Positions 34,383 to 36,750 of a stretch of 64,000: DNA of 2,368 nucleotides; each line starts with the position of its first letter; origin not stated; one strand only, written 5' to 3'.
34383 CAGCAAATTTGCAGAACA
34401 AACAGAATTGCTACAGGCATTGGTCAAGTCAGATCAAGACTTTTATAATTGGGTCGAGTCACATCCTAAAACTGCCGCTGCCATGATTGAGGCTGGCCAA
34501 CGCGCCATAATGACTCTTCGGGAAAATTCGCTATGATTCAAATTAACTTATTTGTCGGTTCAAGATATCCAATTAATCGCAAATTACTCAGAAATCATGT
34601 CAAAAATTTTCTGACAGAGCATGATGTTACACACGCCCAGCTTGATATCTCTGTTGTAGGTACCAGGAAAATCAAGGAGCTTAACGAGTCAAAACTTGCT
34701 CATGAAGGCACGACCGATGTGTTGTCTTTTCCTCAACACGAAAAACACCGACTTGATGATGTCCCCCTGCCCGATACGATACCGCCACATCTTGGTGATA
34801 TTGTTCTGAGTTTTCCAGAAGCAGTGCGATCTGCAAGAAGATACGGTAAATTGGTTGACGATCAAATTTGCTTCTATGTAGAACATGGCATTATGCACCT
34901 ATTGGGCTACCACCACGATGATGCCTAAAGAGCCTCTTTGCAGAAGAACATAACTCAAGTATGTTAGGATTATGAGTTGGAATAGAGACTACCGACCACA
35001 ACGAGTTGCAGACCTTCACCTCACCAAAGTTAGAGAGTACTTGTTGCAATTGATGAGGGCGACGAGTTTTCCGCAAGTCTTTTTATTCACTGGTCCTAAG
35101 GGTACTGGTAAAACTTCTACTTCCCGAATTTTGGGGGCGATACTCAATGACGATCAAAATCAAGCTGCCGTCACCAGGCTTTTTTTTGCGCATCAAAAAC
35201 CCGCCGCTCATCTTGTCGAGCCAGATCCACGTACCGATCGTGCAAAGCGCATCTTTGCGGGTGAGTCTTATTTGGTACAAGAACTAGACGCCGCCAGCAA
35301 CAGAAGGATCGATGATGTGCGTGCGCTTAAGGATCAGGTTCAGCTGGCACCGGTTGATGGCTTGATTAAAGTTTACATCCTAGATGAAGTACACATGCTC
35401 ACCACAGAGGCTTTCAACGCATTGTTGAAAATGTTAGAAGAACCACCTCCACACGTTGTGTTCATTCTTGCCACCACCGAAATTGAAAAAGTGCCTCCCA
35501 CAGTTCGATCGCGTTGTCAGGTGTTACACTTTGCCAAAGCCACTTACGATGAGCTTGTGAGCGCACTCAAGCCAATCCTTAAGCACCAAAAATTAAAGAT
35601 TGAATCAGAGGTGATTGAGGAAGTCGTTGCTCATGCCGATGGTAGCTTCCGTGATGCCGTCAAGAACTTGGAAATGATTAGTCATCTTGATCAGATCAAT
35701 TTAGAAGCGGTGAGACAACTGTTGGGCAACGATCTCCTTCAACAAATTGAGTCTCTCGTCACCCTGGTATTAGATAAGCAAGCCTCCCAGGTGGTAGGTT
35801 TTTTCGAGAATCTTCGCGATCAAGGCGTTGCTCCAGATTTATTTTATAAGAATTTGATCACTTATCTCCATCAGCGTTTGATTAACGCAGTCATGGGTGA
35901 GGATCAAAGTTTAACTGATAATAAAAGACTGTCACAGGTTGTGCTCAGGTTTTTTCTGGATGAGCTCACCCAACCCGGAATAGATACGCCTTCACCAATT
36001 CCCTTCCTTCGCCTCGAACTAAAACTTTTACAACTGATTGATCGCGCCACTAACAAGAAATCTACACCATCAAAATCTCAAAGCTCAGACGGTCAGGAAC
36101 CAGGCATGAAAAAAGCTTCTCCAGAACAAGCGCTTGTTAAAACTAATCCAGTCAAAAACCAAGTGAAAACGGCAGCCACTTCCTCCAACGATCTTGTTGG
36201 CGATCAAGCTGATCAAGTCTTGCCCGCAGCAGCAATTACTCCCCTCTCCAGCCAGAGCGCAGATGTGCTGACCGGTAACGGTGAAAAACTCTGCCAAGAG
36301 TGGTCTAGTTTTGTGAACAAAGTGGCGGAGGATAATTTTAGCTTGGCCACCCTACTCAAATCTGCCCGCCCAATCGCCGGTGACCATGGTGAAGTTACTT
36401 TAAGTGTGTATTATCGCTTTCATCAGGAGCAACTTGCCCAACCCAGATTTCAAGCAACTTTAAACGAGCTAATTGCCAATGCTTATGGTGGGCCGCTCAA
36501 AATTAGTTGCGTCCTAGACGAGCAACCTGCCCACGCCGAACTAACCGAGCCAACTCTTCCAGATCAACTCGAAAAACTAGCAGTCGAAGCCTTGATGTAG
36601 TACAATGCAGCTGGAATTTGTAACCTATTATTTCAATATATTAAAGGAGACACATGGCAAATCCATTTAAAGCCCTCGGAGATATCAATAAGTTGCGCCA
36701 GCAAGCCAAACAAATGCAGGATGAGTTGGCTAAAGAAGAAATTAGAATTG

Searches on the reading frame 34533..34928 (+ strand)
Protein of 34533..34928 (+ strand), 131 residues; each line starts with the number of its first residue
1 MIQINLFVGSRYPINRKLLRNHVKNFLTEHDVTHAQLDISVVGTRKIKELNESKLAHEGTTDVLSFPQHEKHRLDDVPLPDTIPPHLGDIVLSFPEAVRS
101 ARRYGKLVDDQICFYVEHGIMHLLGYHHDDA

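Call 6: search_protein_families(library=pfam, proteins=[window:34533-34928:+], max_evalue=0.01)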
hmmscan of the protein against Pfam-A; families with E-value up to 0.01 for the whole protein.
window:34533-34928:+ (131 aa): 1 family
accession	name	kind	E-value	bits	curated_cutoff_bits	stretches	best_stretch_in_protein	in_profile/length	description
PF02130.23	YbeY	-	3.9e-24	85.4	25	1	17-130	9-111/129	Endoribonuclease YbeY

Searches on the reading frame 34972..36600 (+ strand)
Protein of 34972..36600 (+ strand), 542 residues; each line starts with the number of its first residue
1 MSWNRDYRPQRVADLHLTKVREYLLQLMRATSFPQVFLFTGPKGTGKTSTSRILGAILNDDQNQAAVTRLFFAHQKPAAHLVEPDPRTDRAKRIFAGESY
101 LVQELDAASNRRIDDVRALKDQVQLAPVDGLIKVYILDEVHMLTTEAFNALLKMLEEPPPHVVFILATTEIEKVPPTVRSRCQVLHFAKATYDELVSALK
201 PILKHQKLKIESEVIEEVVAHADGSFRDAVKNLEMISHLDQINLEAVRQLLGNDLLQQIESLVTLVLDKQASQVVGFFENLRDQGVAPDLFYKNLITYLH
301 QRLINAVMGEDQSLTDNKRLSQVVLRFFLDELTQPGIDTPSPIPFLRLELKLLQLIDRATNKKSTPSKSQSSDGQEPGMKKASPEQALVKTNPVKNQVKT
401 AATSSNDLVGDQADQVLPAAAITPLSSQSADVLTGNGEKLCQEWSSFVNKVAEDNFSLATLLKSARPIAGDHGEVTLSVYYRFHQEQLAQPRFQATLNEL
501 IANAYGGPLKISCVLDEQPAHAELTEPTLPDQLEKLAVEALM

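Call 7: search_protein_families(library=pfam, proteins=[window:34972-36600:+], max_evalue=0.01)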
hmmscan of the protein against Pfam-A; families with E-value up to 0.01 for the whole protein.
window:34972-36600:+ (542 aa): 13 families
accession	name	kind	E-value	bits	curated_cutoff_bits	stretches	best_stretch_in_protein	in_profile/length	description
PF13177.12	DNA_pol3_delta2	-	4.5e-30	105.2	27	1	21-189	6-159/161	DNA polymerase III, delta subunit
PF00004.35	AAA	-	4.2e-10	40.6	21.2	1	38-184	2-125/131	ATPase family associated with various cellular activities (AAA)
PF13401.12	AAA_22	-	1.3e-07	32.5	27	1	36-170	7-125/130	AAA domain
PF07728.20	AAA_5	-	2.9e-05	24.5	22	1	37-158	2-93/139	AAA domain (dynein-related subfamily)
PF13604.12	AAA_30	-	4.5e-05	23.7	27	1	32-164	16-121/191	AAA domain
PF12169.13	DNA_pol3_gamma3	-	0.00015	22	24.4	1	243-312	2-71/143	DNA polymerase III subunits gamma and tau domain III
PF13191.12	AAA_16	-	0.00063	20.7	32.6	1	24-163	12-165/167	AAA ATPase domain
PF13245.12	AAA_19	-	0.00096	19.8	25.1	1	34-164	11-122/134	AAA domain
PF24090.1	DUF7375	-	0.0025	18.5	27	1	186-251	11-76/118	Family of unknown function (DUF7375)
PF22608.2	DNAX_ATPase_lid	-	0.0045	17.2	27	0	197-229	4-36/49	DNA polymerase III clamp loader subunit, ATPase lid domain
PF25361.1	AAA_lid_RFC1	-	0.0062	16.4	34.9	0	195-237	4-46/59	RFC1-like, AAA+ ATPase lid domain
PF06068.19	TIP49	-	0.0064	16.1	23.8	0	134-168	277-310/347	TIP49 P-loop domain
PF03215.21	Rad17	-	0.0082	16.5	23.8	0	3-62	9-73/186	Rad17 P-loop domain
